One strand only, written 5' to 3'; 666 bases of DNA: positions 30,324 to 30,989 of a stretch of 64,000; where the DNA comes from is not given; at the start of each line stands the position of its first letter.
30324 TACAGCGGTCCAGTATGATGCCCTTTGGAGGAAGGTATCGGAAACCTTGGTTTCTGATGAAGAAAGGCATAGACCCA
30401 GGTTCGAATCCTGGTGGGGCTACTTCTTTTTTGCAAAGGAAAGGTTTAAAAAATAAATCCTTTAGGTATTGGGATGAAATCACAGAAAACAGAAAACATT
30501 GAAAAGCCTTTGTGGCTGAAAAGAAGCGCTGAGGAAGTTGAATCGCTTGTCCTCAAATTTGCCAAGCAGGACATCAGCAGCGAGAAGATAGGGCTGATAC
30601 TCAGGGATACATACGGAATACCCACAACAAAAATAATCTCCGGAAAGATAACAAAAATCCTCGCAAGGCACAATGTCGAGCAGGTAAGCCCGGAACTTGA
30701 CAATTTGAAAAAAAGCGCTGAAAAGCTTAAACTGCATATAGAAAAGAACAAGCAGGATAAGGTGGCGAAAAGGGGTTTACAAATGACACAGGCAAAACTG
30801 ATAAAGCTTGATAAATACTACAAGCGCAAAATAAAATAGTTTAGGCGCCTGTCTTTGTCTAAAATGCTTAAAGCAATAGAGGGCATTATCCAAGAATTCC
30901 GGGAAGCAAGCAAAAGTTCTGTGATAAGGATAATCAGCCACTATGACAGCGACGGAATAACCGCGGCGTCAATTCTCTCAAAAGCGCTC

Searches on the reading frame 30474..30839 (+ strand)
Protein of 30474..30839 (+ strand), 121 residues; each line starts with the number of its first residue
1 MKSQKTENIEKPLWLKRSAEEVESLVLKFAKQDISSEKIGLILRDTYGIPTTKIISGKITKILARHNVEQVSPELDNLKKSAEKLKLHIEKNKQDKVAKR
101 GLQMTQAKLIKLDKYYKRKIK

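Call 19: search_protein_families(library=pfam, proteins=[window:30474-30839:+])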
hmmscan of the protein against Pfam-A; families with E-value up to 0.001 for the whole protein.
window:30474-30839:+ (121 aa): 2 families
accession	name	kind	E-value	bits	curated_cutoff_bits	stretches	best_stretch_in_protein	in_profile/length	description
PF08069.17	Ribosomal_S13_N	-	6e-12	45.9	25.4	1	6-49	17-60/60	Ribosomal S13/S15 N-terminal domain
PF00312.27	Ribosomal_S15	-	4.9e-06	27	31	1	74-119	21-66/81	Ribosomal protein S15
